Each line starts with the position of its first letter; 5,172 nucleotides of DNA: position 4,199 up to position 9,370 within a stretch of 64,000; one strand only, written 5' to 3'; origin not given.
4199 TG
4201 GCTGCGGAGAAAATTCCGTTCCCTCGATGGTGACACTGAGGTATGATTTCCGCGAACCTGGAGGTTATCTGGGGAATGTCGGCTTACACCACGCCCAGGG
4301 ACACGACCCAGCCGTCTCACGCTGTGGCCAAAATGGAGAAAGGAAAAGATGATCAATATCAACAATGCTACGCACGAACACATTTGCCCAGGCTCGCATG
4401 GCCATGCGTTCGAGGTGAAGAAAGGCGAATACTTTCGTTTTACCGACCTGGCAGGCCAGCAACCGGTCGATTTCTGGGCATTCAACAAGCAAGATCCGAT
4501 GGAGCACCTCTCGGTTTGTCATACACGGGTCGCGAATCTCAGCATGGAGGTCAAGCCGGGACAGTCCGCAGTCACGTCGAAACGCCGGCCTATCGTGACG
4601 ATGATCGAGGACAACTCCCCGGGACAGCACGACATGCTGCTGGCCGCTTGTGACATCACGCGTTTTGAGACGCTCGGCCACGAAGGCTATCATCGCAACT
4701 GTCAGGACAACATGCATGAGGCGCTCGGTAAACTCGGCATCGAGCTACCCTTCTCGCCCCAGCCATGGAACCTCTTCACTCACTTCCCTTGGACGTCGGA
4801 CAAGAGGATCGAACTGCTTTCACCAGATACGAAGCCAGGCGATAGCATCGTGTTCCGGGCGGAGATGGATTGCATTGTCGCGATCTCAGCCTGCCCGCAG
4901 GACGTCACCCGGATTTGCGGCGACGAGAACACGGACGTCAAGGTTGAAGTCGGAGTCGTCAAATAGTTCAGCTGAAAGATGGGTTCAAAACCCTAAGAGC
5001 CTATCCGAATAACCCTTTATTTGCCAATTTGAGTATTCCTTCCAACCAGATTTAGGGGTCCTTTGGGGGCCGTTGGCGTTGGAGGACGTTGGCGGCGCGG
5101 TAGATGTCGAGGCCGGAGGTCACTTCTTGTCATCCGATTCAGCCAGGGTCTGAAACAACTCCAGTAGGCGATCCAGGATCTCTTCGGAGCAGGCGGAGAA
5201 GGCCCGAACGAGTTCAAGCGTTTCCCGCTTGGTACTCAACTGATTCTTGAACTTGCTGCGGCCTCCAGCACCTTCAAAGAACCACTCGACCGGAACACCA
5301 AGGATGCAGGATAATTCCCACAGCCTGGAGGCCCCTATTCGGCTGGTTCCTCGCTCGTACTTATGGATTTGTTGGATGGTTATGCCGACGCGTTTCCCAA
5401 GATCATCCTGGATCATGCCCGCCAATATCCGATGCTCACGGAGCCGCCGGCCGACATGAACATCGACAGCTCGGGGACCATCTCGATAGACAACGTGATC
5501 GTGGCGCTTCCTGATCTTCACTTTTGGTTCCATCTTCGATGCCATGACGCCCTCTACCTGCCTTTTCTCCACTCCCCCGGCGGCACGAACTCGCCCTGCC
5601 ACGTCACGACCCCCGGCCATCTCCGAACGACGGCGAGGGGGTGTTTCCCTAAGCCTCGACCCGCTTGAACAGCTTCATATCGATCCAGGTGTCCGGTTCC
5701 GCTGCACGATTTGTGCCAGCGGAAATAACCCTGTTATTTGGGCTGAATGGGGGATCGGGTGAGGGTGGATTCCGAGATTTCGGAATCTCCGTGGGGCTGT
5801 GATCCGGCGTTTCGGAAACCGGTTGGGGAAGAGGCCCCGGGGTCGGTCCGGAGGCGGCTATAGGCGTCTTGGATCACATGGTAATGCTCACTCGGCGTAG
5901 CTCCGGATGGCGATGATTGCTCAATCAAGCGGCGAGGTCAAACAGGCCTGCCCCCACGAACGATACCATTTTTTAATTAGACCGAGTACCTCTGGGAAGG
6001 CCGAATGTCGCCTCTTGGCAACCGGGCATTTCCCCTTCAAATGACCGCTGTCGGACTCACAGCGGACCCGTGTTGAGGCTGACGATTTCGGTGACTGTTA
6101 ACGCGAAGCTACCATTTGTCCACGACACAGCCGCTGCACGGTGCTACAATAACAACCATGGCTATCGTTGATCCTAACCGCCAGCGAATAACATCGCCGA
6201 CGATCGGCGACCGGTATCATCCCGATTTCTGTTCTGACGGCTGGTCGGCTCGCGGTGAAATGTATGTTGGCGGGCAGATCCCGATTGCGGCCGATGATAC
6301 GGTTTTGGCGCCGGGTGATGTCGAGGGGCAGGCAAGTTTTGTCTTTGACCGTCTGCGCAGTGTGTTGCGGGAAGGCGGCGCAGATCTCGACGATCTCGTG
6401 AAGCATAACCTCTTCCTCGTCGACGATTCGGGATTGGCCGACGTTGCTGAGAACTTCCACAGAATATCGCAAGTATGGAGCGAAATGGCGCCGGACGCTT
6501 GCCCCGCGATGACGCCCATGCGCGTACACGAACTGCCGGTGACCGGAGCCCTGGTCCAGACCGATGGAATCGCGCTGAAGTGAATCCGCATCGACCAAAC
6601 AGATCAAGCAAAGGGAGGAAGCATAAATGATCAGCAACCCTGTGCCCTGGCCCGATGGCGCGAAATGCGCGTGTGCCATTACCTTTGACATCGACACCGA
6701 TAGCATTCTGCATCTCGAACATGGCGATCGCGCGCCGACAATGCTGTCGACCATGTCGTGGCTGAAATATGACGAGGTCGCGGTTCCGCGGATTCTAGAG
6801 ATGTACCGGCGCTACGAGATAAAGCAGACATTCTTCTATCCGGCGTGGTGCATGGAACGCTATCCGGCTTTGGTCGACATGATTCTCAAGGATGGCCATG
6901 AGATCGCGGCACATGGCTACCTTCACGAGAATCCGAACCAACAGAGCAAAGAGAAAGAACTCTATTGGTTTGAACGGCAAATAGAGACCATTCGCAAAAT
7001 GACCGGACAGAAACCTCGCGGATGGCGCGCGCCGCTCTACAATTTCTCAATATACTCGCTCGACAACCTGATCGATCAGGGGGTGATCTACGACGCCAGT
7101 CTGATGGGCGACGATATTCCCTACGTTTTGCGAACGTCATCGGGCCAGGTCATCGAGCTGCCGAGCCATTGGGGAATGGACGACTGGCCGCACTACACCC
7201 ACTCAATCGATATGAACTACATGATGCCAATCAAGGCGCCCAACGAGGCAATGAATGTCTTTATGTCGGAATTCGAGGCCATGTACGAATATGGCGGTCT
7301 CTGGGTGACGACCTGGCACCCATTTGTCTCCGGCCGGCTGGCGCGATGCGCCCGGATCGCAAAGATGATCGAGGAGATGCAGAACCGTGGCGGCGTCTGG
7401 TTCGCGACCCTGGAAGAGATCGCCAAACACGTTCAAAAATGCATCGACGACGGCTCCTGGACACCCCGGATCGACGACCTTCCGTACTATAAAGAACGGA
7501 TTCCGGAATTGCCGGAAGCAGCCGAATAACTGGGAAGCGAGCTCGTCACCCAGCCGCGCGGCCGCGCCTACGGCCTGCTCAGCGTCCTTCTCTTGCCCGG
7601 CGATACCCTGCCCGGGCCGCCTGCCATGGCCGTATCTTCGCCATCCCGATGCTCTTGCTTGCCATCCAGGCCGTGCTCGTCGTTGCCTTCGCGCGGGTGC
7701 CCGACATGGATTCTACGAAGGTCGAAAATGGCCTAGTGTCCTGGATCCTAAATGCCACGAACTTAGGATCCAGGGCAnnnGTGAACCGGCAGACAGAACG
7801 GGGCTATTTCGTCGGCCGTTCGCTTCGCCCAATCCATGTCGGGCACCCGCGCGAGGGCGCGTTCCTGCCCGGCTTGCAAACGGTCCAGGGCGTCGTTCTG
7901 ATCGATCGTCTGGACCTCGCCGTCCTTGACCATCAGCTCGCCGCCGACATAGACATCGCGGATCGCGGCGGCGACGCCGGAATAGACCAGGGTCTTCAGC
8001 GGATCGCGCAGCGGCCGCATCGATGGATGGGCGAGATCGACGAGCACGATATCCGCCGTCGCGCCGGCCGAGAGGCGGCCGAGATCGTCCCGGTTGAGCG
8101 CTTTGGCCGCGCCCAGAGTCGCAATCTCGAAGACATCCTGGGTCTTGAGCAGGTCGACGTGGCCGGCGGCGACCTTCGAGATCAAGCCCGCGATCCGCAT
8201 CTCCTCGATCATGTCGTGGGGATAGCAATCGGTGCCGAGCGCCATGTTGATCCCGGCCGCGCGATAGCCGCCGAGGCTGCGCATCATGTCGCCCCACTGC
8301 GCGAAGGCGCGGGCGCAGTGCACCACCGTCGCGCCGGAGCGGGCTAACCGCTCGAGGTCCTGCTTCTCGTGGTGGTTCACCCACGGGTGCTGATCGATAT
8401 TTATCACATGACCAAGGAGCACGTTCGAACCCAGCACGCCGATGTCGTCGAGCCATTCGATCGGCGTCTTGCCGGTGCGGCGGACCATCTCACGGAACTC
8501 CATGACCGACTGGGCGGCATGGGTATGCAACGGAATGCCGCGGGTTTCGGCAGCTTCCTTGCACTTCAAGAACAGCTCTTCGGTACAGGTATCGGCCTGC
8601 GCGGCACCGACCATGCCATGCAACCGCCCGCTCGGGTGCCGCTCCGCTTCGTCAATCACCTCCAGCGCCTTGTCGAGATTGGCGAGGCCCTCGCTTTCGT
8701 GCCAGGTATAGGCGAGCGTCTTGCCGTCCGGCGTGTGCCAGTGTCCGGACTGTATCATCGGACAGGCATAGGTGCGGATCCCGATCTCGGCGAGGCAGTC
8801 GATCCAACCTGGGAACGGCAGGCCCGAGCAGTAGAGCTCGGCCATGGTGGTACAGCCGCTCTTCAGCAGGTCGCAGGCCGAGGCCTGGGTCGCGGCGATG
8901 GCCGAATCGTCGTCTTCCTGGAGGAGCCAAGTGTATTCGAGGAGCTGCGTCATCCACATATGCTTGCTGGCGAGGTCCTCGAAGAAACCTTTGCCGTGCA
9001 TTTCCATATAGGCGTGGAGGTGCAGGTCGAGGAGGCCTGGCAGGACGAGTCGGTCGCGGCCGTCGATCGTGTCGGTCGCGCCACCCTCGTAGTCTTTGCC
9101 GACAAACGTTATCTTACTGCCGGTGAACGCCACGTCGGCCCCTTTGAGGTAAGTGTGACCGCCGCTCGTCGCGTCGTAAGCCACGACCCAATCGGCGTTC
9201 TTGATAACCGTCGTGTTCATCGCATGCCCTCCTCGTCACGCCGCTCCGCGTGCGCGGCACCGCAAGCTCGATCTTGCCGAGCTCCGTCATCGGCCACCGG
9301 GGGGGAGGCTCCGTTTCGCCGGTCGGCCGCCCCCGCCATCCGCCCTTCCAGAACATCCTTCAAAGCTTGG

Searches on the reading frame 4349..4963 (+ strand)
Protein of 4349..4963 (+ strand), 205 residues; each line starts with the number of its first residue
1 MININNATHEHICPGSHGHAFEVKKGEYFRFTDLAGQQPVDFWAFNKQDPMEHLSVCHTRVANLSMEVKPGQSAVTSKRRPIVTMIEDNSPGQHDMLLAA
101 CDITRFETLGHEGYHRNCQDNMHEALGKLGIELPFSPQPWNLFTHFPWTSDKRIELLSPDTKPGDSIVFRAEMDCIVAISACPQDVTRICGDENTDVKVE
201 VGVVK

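Call 76: search_protein_families(library=pfam, proteins=[window:4349-4963:+], max_evalue=0.001)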
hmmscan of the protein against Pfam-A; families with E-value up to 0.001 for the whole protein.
window:4349-4963:+ (205 aa): 1 family
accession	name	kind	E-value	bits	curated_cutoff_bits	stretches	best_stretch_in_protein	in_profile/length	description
PF09347.15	DUF1989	-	7.2e-44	149.8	27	1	12-176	2-168/168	Domain of unknown function (DUF1989)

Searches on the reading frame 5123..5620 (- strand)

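Call 76: search_protein_families(library=pfam, proteins=[window:5123-5620:-], max_evalue=0.001)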
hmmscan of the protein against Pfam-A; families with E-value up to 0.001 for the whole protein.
window:5123-5620:- (166 aa): 3 families
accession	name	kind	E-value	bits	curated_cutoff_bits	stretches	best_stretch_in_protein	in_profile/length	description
PF01381.28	HTH_3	-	1.6e-12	47.7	23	1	60-114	1-55/55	Helix-turn-helix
PF12844.13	HTH_19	-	8.8e-08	32.4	30.2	1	57-119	1-63/64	Helix-turn-helix domain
PF13560.12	HTH_31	-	3.8e-07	30.8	27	1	56-110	2-57/64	Helix-turn-helix domain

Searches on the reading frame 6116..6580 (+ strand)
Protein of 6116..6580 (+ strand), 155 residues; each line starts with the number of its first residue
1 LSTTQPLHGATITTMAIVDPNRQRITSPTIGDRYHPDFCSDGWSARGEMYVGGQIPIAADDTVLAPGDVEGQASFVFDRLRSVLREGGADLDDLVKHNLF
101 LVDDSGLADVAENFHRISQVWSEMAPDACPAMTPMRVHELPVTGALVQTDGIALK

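Call 76: search_protein_families(library=pfam, proteins=[window:6116-6580:+], max_evalue=0.001)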
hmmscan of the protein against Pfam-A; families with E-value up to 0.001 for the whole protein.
window:6116-6580:+ (155 aa): 1 family
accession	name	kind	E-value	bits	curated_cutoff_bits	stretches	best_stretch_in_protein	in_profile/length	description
PF01042.26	Ribonuc_L-PSP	-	5e-15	56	27.3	1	45-153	17-119/121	Endoribonuclease L-PSP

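Call 80: search_protein_families(library=ncbifam, proteins=[window:6116-6580:+], max_evalue=0.001)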
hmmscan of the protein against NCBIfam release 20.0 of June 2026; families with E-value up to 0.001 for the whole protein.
window:6116-6580:+ (155 aa): 3 families
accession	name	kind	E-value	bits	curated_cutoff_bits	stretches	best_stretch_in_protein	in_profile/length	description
TIGR00004.1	TIGR00004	subfamily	1.2e-12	48.1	106.25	1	44-154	21-124/125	Rid family detoxifying hydrolase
TIGR03610.1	RutC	equivalog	7.3e-08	32.6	169.1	1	42-137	21-109/127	pyrimidine utilization protein C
NF008490.0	PRK11401.1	equivalog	0.0001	22.2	222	1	49-117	27-94/129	enamine/imine deaminase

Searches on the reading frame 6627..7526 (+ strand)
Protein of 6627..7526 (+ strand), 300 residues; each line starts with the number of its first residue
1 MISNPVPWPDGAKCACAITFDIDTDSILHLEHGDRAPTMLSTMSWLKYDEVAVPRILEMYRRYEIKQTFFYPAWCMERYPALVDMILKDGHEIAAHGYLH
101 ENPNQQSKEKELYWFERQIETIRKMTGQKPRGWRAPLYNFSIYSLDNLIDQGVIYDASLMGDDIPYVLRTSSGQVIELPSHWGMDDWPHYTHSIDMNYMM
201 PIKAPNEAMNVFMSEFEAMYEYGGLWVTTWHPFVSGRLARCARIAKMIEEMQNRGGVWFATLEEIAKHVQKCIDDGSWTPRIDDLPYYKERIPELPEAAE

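Call 11: search_protein_families(library=pfam, proteins=[window:6627-7526:+], max_evalue=0.00001)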
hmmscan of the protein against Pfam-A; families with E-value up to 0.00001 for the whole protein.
window:6627-7526:+ (300 aa): 1 family
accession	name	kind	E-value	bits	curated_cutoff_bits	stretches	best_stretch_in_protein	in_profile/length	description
PF01522.26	Polysacc_deac_1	-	9.1e-18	64.9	23.1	1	51-138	16-106/124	Polysaccharide deacetylase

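Call 29: search_solved_structures(query=window:6627-7526:+, max_evalue=0.001, show_alignments=1)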
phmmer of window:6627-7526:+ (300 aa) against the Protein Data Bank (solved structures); distinct sequences matched with E-value up to 0.001: 21.
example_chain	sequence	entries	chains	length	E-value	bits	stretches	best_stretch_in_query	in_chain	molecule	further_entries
3rxz_A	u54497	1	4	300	2.3e-56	194.3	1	4-270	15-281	Polysaccharide deacetylase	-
3qbu_A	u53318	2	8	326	8e-31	110.4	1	30-171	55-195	Putative uncharacterized protein | peptidoglycan deacetylase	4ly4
1z7a_A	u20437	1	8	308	2.1e-18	69.6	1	44-269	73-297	conserved hypothetical protein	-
3cl6_A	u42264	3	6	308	5.4e-15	58.4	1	44-269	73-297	Puue allantoinase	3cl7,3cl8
3s6o_A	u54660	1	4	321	1.2e-13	53.9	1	46-270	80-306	Polysaccharide deacetylase family protein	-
7y51_A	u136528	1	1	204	6.9e-08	35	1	55-152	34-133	Predicted xylanase/chitin deacetylase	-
7fbw_A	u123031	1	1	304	1.7e-07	33.7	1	55-152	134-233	Predicted xylanase/chitin deacetylase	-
5o6y_A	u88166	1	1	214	1.3e-06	30.9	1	53-137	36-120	Peptidoglycan N-acetylglucosamine deacetylase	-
6hm9_A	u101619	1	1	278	1.8e-06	30.3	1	52-140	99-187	Putative polysaccharide deacetylase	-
4l1g_A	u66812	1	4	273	2.9e-06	29.7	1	53-138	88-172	Peptidoglycan N-acetylglucosamine deacetylase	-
5o6y_B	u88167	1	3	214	3.1e-06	29.6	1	53-138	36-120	Peptidoglycan N-acetylglucosamine deacetylase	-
4m1b_A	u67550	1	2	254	3.6e-06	29.4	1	44-102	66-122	Polysaccharide deacetylase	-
6hpa_A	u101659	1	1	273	5.3e-06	28.8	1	50-139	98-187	Putative polysaccharide deacetylase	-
7bkf_A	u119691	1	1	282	5.4e-06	28.8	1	50-139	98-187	Putative polysaccharide deacetylase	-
7bly_A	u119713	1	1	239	2e-05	26.9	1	53-153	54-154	Aspergillus niger contig An12c0130, genomic contig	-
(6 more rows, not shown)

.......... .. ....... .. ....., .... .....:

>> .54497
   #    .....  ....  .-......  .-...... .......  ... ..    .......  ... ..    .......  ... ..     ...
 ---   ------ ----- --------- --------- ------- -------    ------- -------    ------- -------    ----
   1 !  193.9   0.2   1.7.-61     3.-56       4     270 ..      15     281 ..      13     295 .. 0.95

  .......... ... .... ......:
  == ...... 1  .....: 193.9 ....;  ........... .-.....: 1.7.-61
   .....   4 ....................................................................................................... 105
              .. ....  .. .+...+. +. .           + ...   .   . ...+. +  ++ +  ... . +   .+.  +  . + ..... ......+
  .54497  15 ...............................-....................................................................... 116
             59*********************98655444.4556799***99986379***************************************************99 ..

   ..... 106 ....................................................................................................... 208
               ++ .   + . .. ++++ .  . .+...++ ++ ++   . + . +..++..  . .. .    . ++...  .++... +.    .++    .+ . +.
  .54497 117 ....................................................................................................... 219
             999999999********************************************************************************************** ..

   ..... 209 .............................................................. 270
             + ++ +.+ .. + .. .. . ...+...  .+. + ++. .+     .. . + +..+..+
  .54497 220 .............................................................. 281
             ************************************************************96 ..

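Call 31: search_protein_families(library=ncbifam, proteins=[window:6627-7526:+], max_evalue=0.00001)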
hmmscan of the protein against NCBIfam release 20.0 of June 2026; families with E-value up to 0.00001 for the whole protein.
window:6627-7526:+ (300 aa): 7 families
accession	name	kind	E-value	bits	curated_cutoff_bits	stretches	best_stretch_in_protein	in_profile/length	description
TIGR03006.1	pepcterm_polyde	equivalog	3.1e-22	79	276.2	1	52-160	35-146/272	XrtA system polysaccharide deacetylase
TIGR03212.1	uraD_N-term-dom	equivalog_domain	2e-19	69.8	424.6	1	52-271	78-293/297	allantoinase PuuE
TIGR02764.1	spore_ybaN_pdaB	equivalog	6.1e-14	52.2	237.4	1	49-143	17-111/191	polysaccharide deacetylase family sporulation protein PdaB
TIGR02873.1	spore_ylxY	hypoth_equivalog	4.4e-11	42.5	391.5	1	40-136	87-182/268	probable sporulation protein, polysaccharide deacetylase family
NF045821.1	PgAcgDacpgdA1_Bac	equivalog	2e-10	40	400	1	49-137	99-187/282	peptidoglycan-N-acetylglucosamine deacetylase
TIGR04243.1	nodulat_NodB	equivalog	1.8e-07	30.9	240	1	50-136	14-101/197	chitooligosaccharide deacetylase NodB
TIGR02884.1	spore_pdaA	equivalog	3.4e-07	30.2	298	1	48-146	47-146/224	delta-lactam-biosynthetic de-N-acetylase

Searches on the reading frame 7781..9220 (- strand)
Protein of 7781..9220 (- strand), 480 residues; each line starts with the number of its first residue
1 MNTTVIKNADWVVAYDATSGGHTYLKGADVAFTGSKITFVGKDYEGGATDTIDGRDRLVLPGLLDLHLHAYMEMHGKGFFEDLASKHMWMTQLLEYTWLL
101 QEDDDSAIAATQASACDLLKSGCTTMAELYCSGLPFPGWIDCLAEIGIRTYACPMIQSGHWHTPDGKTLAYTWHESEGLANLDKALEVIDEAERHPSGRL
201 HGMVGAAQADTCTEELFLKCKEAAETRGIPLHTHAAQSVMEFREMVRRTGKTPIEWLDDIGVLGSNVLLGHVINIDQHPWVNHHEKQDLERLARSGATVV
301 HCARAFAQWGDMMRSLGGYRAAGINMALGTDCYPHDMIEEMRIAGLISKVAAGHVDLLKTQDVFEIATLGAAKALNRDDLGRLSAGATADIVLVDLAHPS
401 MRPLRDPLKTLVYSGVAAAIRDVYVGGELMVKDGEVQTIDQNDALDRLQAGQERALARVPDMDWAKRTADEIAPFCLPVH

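Call 18: search_protein_families(library=pfam, proteins=[window:7781-9220:-], max_evalue=0.00001)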
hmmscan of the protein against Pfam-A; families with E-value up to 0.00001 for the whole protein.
window:7781-9220:- (480 aa): 2 families
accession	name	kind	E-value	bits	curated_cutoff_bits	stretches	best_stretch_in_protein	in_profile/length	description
PF01979.26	Amidohydro_1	-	1.4e-37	130.2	25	1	58-429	1-344/345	Amidohydrolase family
PF07969.17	Amidohydro_3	-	3.6e-09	37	29.7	1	307-428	350-469/472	Amidohydrolase family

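Call 31: search_protein_families(library=ncbifam, proteins=[window:7781-9220:-], max_evalue=0.00001)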
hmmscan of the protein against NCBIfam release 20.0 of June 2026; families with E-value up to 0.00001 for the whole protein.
window:7781-9220:- (480 aa): 36 families (the best 25 are shown)
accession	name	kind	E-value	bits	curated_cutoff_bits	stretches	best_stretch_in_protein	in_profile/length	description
NF004801.0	PRK06151.1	subfamily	2.1e-107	360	416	1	8-475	7-482/491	chlorohydrolase family protein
NF004701.0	PRK06038.1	equivalog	3.1e-55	187.6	609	1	22-454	18-425/432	N-ethylammeline chlorohydrolase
NF006252.0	PRK08393.1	equivalog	4.9e-52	177.4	617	1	25-449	18-417/424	N-ethylammeline chlorohydrolase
NF005557.0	PRK07228.1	equivalog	1.6e-51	175.4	522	1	4-454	3-436/445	5'-deoxyadenosine deaminase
NF006055.0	PRK08203.1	equivalog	1.1e-50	172.5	532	1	2-453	4-448/455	8-oxoguanine deaminase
NF006549.0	PRK09045.1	equivalog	1.2e-47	162.5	540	1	7-455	12-439/444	TRZ/ATZ family hydrolase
NF004995.0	PRK06380.1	subfamily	2.4e-40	138.8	567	1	5-445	4-413/418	metal-dependent hydrolase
TIGR03314.1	Se_ssnA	subfamily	4.1e-37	128.1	455.5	1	21-447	14-429/441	putative selenium metabolism protein SsnA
NF006056.0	PRK08204.1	subfamily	3.9e-36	124.8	391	1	1-459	2-444/449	hypothetical protein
NF005540.0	PRK07203.1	equivalog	3.8e-35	121.4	444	1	22-449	16-432/444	putative aminohydrolase SsnA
NF009059.0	PRK12393.1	equivalog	3.5e-34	118.3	543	1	1-443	4-443/460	amidohydrolase family protein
NF006681.0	PRK09229.1-2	equivalog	1.3e-33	116.5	362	1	197-441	195-435/451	formimidoylglutamate deiminase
NF005211.0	PRK06687.1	equivalog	1.2e-32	113.2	703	1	20-440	15-418/419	TRZ/ATZ family protein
TIGR02022.1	hutF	equivalog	4e-29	101.6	413.05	1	223-441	223-441/455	formimidoylglutamate deiminase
NF012037.0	PRK15493.1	equivalog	9.4e-27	93.9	779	1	50-442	48-420/435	bifunctional S-methyl-5'-thioadenosine deaminase/S-adenosylhomocysteine deaminase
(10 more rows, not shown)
